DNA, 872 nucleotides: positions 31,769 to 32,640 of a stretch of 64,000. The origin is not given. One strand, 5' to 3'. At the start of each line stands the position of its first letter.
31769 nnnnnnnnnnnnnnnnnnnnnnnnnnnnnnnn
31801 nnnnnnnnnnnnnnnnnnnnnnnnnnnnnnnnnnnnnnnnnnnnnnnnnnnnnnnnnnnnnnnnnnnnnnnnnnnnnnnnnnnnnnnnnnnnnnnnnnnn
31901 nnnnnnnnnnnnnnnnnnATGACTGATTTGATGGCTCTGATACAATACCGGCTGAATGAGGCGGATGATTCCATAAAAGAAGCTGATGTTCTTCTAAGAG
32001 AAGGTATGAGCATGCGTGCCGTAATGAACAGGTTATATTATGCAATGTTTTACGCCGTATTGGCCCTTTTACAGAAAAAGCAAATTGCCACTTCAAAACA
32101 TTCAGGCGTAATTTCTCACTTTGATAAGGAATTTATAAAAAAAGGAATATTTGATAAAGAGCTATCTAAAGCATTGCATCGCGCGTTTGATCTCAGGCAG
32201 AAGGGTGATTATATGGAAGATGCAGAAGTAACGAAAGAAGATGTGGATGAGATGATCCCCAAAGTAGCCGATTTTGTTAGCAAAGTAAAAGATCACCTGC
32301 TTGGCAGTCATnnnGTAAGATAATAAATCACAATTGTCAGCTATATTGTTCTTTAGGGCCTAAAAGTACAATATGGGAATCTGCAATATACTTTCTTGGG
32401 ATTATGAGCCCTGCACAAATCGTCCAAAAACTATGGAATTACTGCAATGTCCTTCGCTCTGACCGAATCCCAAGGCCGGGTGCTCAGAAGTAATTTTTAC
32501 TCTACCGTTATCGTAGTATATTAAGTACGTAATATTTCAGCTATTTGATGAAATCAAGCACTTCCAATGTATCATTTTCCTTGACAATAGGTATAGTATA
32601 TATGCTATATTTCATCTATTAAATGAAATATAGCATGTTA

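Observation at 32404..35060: AbiEi/AbiEii module bracketed by two relic hsdM 5' fragments, with no hsdM gene present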

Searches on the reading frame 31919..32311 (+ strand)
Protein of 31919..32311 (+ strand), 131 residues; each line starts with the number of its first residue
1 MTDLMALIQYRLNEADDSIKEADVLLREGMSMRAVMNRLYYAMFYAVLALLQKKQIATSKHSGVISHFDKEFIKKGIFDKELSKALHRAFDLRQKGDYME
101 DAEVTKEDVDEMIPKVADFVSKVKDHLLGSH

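Call 5: search_protein_families(library=pfam, max_evalue=0.1, proteins=[window:31919-32311:+])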
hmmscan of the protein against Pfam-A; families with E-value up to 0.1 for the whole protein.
window:31919-32311:+ (131 aa): 2 families
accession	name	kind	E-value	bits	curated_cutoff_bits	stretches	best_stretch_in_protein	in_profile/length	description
PF05168.19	HEPN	-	7e-16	58.9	22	1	9-125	2-116/117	HEPN domain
PF05942.16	PaREP1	-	0.0077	16.6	24.4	1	11-119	2-114/115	Archaeal PaREP1/PaREP8 family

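Call 49: find_homologous_proteins(query=window:31919-32311:+, max_evalue=1e-20)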
Query window:31919-32311:+ (131 aa): 1227 proteins with E <= 1e-20 among 1598 candidates; the best 120 are listed.
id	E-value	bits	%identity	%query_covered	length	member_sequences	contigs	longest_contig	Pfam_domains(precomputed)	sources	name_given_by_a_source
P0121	5.1e-73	261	92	100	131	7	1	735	PF05168.20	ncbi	-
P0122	4.1e-72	258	92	100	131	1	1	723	PF05168.20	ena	-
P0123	1.5e-68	246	88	100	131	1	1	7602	PF05168.20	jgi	jgi:uncharacterized protein (UPF0332 family)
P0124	2.0e-66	239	88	98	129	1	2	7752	PF05168.20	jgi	jgi:uncharacterized protein (UPF0332 family)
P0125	3.1e-64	232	83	99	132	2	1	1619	PF05168.20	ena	-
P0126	3.1e-63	229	83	99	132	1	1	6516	PF05168.20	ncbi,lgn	-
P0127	2.0e-62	226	83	96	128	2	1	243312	PF05168.20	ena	-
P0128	2.4e-59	216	81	95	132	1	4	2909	PF05168.20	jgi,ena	-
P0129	1.8e-58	214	83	95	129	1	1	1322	PF05168.20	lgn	-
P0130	4.0e-58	213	83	95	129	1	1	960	PF05168.20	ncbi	-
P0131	4.3e-58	212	80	95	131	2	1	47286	PF05168.20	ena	-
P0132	4.8e-58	212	80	95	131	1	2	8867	PF05168.20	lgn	-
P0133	7.9e-58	212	79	96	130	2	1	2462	PF05168.20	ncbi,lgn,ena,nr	ncbi:MAG: HEPN domain-containing protein [Nitrospirae bacterium]|nr:HEPN domain-containing protein [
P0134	7.9e-58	212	81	95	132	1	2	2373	PF05168.20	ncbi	ncbi:MAG: HEPN domain-containing protein [Nitrospinota bacterium]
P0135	8.0e-58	212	79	96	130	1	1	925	PF05168.20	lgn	-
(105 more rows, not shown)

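Call 50: find_encoding_contigs(protein=P0123, flank=5000, max_places=2)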
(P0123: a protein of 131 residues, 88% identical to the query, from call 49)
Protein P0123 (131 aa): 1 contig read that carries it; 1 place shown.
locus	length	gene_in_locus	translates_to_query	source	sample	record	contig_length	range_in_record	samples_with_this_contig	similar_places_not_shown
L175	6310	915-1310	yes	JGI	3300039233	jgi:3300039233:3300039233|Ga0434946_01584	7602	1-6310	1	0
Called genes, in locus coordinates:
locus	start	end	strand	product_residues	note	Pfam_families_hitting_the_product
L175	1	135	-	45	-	?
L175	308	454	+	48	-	-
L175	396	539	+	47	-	-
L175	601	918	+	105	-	PF01909:NTP_transf_2, PF18765:Polbeta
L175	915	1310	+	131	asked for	PF05168:HEPN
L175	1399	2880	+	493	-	PF12161:HsdM_N, PF02384:N6_Mtase, PF01170:UPF0020 (weak), PF07669:Eco57I (weak)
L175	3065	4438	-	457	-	PF00072:Response_reg, PF01078:Mg_chelatase (faint), PF00158:Sigma54_activat, PF14532:Sigma54_activ_2, PF00004:AAA (weak), PF07728:AAA_5, PF25601:AAA_lid_14, PF02954:HTH_8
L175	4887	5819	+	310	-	PF01548:DEDD_Tnp_IS110, PF02371:Transposase_20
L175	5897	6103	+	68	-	-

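Call 51: find_encoding_contigs(protein=P0124, flank=5000, max_places=2)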
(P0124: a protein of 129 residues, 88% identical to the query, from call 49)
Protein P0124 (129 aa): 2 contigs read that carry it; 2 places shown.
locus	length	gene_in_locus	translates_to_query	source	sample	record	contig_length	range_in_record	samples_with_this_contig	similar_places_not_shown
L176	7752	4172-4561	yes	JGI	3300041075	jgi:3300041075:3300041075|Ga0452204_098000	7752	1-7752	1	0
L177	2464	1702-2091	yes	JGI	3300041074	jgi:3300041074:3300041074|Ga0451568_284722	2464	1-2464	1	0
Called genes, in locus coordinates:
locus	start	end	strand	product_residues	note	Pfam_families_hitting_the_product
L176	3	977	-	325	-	?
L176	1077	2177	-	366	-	PF14520:HHH_5, PF02481:DNA_processg_A, PF18306:LDcluster4 (faint), PF17782:WHD_DprA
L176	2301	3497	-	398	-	PF00764:Arginosuc_synth, PF20979:Arginosuc_syn_C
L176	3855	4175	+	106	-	PF01909:NTP_transf_2, PF18765:Polbeta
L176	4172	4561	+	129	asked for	PF05168:HEPN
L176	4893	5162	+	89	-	-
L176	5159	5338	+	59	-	-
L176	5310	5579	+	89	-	-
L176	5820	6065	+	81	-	-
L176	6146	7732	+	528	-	-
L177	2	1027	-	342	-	?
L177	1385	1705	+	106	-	PF01909:NTP_transf_2, PF18765:Polbeta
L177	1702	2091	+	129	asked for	PF05168:HEPN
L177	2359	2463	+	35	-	?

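Call 52: find_encoding_contigs(protein=P0127, flank=5000, max_places=2)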
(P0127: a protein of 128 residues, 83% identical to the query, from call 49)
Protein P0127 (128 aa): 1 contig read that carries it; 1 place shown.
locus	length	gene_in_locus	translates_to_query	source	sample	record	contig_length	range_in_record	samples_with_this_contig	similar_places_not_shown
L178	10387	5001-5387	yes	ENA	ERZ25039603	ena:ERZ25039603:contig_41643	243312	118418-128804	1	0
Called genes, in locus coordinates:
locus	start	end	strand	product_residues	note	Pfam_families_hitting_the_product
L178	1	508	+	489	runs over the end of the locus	PF12161:HsdM_N (weak), PF02384:N6_Mtase, PF20473:MmeI_Mtase (weak), PF07669:Eco57I (weak)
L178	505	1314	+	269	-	PF17761:DUF1016_N, PF06250:YhcG_C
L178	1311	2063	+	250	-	PF01420:Methylase_S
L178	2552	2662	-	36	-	-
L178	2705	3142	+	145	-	PF01541:GIY-YIG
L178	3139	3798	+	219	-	PF20582:UPF0758_N, PF04002:RadC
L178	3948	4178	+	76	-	-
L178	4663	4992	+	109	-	PF01909:NTP_transf_2, PF18765:Polbeta (weak)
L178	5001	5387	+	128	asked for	PF05168:HEPN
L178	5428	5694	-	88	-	PF27273:MJ0235 (weak)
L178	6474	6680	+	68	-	PF21748:UPF0150 (weak)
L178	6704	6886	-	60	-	-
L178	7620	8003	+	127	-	-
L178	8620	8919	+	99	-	-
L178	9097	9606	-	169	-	-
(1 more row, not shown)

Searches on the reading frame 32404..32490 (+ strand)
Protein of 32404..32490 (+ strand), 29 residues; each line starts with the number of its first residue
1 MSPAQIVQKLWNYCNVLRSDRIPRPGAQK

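Call 5: search_protein_families(library=pfam, max_evalue=0.1, proteins=[window:32404-32490:+])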
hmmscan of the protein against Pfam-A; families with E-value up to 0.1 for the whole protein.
seq(29 aa): 0 families
